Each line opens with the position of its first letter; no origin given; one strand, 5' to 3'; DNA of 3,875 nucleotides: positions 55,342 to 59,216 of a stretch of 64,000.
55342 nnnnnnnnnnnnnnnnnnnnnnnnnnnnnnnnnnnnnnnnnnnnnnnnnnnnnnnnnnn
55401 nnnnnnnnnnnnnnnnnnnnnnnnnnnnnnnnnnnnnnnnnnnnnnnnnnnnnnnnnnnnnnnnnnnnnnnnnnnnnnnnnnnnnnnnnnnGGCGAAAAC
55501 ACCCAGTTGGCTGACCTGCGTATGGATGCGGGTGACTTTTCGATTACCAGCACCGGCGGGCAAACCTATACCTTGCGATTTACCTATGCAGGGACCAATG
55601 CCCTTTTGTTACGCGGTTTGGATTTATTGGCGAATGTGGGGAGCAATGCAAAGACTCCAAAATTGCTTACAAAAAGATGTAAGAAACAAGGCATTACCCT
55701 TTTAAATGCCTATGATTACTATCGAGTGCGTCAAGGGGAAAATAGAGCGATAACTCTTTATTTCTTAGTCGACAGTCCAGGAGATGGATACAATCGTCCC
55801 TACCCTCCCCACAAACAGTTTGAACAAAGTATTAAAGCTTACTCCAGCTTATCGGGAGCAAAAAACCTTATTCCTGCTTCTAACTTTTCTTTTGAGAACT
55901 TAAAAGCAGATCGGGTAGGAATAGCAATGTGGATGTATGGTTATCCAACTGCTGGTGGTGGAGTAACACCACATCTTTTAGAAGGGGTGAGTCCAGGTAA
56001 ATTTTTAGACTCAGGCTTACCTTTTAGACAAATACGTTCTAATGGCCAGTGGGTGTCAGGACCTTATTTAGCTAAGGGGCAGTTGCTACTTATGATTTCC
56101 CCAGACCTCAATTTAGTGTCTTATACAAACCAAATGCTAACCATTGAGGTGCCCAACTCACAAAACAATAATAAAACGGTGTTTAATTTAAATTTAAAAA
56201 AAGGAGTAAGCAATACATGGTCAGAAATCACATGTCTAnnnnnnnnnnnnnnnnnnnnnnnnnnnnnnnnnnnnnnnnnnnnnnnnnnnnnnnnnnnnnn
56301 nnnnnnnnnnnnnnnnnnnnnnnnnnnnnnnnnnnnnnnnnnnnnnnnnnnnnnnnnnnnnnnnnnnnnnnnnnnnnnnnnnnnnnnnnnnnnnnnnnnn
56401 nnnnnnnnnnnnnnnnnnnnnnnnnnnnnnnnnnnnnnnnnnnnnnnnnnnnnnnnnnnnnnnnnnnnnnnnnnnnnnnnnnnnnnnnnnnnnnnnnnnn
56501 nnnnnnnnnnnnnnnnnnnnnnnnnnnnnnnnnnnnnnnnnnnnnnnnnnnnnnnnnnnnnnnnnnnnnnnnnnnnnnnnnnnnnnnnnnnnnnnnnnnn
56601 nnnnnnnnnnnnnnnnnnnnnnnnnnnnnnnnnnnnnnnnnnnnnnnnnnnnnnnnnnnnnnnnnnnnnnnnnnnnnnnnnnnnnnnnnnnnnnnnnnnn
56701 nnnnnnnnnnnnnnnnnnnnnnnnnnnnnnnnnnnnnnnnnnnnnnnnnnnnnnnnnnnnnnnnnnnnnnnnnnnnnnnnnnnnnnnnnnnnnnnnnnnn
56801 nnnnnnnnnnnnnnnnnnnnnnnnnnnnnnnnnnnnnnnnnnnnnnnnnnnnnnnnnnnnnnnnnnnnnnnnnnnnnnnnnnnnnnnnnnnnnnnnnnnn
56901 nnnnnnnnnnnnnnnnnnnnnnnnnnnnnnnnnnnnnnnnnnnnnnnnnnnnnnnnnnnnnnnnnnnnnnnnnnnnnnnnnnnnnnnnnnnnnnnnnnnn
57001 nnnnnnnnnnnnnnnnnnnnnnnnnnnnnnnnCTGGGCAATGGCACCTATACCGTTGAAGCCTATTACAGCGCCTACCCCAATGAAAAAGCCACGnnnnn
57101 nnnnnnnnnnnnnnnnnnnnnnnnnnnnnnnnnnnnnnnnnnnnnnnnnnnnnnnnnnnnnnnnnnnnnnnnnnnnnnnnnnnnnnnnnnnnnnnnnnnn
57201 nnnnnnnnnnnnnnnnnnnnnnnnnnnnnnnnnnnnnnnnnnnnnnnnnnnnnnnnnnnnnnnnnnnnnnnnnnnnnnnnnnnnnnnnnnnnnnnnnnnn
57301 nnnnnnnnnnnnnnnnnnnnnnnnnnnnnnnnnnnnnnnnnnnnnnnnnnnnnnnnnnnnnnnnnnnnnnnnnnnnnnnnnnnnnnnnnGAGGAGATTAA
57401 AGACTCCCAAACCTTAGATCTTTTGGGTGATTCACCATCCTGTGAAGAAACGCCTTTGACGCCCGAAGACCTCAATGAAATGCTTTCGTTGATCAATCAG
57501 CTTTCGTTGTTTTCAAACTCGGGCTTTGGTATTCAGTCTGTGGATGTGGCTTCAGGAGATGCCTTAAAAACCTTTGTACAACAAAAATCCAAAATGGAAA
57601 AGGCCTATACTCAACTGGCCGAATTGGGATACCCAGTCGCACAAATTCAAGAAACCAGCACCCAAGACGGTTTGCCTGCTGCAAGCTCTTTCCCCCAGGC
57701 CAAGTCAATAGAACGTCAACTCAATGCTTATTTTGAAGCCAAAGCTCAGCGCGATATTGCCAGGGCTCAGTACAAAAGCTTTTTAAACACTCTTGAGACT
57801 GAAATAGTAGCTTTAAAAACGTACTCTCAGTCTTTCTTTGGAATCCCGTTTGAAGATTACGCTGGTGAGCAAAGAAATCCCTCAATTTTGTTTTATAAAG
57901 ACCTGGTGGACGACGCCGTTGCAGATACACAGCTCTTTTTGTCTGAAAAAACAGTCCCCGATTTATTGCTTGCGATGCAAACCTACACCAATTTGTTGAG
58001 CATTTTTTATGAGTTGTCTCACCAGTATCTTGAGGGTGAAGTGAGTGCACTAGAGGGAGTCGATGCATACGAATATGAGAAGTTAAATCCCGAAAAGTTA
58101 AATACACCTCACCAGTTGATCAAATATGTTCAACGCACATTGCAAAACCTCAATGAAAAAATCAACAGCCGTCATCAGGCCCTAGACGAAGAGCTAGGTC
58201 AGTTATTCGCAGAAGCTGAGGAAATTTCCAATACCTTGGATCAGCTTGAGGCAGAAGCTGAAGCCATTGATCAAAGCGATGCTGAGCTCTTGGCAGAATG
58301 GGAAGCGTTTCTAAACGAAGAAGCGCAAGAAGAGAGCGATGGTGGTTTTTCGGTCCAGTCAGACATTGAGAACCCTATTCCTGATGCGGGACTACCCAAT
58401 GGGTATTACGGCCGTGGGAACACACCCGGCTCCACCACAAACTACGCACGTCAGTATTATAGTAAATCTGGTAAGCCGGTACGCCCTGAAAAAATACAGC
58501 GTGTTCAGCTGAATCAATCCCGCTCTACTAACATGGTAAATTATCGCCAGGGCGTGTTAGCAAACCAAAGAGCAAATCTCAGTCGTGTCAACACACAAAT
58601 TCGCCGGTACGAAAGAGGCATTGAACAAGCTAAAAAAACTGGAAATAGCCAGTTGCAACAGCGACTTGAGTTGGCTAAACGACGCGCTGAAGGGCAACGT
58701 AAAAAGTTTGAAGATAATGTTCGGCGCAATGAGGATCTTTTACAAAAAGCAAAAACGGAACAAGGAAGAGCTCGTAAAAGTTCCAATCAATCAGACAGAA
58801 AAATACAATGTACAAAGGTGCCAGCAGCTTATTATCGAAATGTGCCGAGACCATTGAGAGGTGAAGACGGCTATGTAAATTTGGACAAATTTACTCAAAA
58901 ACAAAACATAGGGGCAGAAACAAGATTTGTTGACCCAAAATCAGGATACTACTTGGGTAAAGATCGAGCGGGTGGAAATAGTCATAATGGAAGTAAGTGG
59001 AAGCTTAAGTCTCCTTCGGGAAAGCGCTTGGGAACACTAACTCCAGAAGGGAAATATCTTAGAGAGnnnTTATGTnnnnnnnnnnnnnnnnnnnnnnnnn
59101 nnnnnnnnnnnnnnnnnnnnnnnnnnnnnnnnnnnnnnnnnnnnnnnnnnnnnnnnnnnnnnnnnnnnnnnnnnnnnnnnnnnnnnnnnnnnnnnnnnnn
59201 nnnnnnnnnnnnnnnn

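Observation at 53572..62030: Candidate Sec/lipoprotein-delivered polymorphic toxin-immunity locus with orphan cassettes in an AT-rich island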

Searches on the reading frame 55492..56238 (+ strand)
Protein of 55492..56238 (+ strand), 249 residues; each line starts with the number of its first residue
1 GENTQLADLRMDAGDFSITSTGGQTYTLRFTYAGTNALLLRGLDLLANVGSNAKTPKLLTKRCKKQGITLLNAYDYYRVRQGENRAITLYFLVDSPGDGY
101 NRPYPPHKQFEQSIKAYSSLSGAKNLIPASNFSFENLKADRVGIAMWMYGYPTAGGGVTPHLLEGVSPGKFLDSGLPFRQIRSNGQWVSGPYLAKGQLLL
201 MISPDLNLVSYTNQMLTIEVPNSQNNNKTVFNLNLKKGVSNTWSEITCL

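Call 28: search_protein_families(library=pfam, proteins=[window:55492-56238:+, window:55600-56238:+], max_evalue=10)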
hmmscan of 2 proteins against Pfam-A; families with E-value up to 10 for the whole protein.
window:55492-56238:+ (249 aa): 1 family
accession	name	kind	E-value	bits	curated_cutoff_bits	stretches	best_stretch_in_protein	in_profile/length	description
PF13715.12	CarbopepD_reg_2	-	0.0093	16.4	32.2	1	13-35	33-55/88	CarboxypepD_reg-like domain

window:55600-56238:+ (213 aa): 0 families

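Call 30: search_solved_structures(query=window:55492-56238:+, max_evalue=10, show_alignments=2)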
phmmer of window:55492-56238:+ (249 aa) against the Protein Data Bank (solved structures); distinct sequences matched with E-value up to 10: 1.
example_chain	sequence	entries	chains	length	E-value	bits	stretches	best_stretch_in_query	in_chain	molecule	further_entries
1xd5_A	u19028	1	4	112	0.53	12.8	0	182-215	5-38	antifungal protein GAFP-1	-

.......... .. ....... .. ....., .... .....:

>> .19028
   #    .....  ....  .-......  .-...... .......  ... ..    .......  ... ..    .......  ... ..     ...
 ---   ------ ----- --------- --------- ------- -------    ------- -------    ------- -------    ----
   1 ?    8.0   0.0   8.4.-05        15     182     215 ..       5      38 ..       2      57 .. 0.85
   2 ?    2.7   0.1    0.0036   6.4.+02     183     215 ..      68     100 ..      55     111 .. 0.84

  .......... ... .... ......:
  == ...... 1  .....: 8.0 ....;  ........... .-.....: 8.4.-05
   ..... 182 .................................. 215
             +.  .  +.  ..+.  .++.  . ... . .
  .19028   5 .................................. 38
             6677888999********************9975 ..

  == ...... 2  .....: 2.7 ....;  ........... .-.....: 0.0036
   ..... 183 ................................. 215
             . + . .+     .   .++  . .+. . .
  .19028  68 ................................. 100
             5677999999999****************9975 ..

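Call 31: find_homologous_proteins(query=window:55552-56238:+, max_evalue=0.01)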
Query window:55552-56238:+ (229 aa): 1 proteins with E <= 0.01 among 178 candidates.
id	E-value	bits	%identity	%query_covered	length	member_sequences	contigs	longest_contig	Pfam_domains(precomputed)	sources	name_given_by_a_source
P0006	4.3e-88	313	66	100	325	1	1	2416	-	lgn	-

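Call 33: find_encoding_contigs(protein=P0006, flank=10000, max_places=3)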
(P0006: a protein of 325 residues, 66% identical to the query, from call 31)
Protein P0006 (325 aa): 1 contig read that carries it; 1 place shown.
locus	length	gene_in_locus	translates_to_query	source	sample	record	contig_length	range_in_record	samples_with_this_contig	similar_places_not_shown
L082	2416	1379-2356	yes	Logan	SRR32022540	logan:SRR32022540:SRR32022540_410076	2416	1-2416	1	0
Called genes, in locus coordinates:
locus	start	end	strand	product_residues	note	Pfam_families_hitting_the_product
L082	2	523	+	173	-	?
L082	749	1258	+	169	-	-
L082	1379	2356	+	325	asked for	-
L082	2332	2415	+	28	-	?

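Call 46: predict_structure(alignment_id=A4)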
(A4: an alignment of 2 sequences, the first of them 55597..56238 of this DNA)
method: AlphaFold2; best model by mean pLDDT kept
length: 214 residues; sequences in the alignment: 2
mean_pLDDT: 46.6   pTM: 0.52
mean pLDDT of the five models: 46.6, 41.5, 39.5, 38.2, 37.5
residues with pLDDT >= 90: 0; 70-90: 2; 50-70: 94; < 50: 118
segments of 3 or more residues with pLDDT < 50: 1-20, 40-51, 61-78, 83-134, 146-152, 173-176, 206-209
pLDDT, mean of each block of 10 residues (from residue 1): 33 33 65 61 44 61 38 44 40 28 27 35 28 52 51 53 58 51 58 63 51 58
secondary structure, 60 per line:
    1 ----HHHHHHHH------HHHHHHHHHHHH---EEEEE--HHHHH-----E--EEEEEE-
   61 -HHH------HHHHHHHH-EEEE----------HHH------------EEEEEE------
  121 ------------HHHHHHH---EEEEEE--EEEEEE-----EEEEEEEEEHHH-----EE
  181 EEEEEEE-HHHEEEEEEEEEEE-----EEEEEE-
elements in order: H5-12 H19-30 E34-38 H41-45 E54-59 H71-78 E80-83 E109-114 H133-139 E143-148 E151-156 E162-170 E179-187 E192-202 E208-213

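Call 48: search_protein_representatives(alignment_id=A4)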
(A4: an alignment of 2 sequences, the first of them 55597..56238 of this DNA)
Query: 2 sequences, 216 profile positions. Proteins with E-value up to 0.001 (for the whole library): 3; up to 1e-10: 2; up to 1e-30: 1. The best 3 are listed.
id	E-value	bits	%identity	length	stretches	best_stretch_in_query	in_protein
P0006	5.9e-130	447.6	-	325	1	1-216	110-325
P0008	2.2e-13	66.6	-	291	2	160-216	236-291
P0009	3.9e-05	39.6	-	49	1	168-215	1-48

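Call 50: search_protein_families(library=pfam, proteins=[P0008, L082:749-1258:+], max_evalue=10)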
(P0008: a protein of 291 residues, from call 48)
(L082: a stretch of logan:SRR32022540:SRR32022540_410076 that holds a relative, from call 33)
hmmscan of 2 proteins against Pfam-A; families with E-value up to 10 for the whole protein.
P0008 (291 aa): 0 families

L082:749-1258:+ (169 aa): 2 families
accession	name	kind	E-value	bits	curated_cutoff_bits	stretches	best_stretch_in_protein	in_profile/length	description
PF13576.12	Pentapeptide_3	-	0.024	15.3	27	1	45-80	4-39/48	Pentapeptide repeats (9 copies)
PF17161.10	DUF5123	-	1.4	10.5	35.1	0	65-105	21-63/113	Domain of unknown function (DUF5123)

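Call 95: search_solved_structures(query=A8, max_evalue=10, show_alignments=2)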
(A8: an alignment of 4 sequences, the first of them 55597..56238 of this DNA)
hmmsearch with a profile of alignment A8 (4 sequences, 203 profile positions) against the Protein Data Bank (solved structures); distinct sequences matched with E-value up to 10: 1.
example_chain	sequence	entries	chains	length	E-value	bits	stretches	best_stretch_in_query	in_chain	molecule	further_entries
3dfz_A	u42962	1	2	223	0.6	13.2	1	31-95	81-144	Precorrin-2 dehydrogenase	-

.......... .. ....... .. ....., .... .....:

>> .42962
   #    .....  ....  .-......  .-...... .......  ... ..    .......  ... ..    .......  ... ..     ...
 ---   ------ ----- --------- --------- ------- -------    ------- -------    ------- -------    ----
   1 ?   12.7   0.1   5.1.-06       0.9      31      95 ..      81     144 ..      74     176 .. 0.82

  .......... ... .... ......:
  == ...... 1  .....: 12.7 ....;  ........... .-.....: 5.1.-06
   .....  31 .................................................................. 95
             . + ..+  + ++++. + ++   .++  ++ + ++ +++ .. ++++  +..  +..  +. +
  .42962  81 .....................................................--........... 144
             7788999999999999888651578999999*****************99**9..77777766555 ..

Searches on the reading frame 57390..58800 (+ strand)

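Call 75: find_related_loci(query=A6, collection=metagenome_contigs, flank=8000)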
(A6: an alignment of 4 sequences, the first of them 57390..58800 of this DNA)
Query A6 (470 aa) in metagenome_contigs; peptide patterns used: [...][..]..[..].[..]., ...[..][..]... (x = any residue, [..] = any of these).
600 stretches matched a pattern, but none encodes a relative of the query by tblastn (E <= 1e-3).

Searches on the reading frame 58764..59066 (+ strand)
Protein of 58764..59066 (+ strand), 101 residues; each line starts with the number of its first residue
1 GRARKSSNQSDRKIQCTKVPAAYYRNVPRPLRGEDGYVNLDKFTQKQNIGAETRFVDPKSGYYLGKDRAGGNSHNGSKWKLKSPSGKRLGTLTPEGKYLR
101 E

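Call 28: search_protein_families(library=pfam, proteins=[window:58797-59066:+], max_evalue=10)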
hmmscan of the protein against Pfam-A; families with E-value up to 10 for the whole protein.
seq(90 aa): 1 family
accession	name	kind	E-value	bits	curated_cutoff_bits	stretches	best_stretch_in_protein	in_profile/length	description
PF15526.11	Ntox21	-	0.091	13.6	25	1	39-78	17-52/71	Novel toxin 21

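Call 29: search_solved_structures(query=window:58797-59066:+, max_evalue=10, show_alignments=2)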
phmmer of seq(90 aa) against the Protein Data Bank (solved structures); distinct sequences matched with E-value up to 10: 1.
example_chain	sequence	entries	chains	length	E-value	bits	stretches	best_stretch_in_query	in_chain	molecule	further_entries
7en0_A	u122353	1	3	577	1.2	12.8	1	46-82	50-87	SLow Anion Channel 1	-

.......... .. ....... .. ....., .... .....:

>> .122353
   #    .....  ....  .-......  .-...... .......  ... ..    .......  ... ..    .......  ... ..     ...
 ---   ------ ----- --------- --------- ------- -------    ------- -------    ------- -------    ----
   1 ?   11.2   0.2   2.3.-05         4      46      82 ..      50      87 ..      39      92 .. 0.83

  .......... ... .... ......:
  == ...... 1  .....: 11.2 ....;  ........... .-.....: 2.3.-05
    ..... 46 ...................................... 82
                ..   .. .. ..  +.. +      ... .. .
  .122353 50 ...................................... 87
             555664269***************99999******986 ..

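Call 43: find_homologous_proteins(query=window:58764-59066:+, max_evalue=0.01)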
Query window:58764-59066:+ (101 aa): 1 proteins with E <= 0.01 among 1 candidates.
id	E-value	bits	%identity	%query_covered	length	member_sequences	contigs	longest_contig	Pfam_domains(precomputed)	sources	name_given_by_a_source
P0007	1.3e-24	104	67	74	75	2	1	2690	-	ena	-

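Call 45: find_encoding_contigs(protein=P0007, flank=10000, max_places=3)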
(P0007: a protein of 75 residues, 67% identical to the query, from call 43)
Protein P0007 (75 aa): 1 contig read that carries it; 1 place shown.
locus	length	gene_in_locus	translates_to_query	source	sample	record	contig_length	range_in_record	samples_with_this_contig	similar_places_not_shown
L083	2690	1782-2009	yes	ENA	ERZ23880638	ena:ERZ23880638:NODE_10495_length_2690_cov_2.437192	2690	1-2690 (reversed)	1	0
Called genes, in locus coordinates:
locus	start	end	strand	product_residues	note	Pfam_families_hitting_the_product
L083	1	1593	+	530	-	?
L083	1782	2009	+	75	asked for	-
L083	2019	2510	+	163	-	-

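Call 50: search_protein_families(library=pfam, proteins=[P0007, L083:2019-2510:+], max_evalue=10)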
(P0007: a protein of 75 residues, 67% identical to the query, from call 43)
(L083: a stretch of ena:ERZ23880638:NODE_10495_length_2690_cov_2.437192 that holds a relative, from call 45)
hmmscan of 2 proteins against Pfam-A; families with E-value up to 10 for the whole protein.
P0007 (75 aa): 1 family
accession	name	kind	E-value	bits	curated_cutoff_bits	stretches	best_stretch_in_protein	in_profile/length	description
PF15526.11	Ntox21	-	0.00052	20.8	25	1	18-60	11-50/71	Novel toxin 21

L083:2019-2510:+ (163 aa): 1 family
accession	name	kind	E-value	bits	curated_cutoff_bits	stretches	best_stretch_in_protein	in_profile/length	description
PF02697.20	VAPB_antitox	-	0.097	13.9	27.9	1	14-32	19-37/69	Putative antitoxin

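Call 94: search_solved_structures(query=A7, max_evalue=10, show_alignments=3)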
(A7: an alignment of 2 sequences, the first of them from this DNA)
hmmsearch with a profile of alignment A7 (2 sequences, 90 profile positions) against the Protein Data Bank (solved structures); distinct sequences matched with E-value up to 10: 6.
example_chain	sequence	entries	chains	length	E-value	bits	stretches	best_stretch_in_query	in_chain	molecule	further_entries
3ury_A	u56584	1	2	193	0.11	15.9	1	13-71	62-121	Exotoxin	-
4dxf_A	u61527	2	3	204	0.14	15.7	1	13-71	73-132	Staphylococcal enterotoxin-like toxin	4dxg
4rco_A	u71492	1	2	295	0.29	14.6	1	13-71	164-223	Putative uncharacterized protein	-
9fgq_D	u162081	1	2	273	0.73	13.3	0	39-86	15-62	Histone H2B type 1-B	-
4mli_A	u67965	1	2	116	1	12.8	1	35-86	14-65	Fibronectin binding protein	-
2x5p_A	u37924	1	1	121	1.5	12.3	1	35-86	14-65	FIBRONECTIN BINDING PROTEIN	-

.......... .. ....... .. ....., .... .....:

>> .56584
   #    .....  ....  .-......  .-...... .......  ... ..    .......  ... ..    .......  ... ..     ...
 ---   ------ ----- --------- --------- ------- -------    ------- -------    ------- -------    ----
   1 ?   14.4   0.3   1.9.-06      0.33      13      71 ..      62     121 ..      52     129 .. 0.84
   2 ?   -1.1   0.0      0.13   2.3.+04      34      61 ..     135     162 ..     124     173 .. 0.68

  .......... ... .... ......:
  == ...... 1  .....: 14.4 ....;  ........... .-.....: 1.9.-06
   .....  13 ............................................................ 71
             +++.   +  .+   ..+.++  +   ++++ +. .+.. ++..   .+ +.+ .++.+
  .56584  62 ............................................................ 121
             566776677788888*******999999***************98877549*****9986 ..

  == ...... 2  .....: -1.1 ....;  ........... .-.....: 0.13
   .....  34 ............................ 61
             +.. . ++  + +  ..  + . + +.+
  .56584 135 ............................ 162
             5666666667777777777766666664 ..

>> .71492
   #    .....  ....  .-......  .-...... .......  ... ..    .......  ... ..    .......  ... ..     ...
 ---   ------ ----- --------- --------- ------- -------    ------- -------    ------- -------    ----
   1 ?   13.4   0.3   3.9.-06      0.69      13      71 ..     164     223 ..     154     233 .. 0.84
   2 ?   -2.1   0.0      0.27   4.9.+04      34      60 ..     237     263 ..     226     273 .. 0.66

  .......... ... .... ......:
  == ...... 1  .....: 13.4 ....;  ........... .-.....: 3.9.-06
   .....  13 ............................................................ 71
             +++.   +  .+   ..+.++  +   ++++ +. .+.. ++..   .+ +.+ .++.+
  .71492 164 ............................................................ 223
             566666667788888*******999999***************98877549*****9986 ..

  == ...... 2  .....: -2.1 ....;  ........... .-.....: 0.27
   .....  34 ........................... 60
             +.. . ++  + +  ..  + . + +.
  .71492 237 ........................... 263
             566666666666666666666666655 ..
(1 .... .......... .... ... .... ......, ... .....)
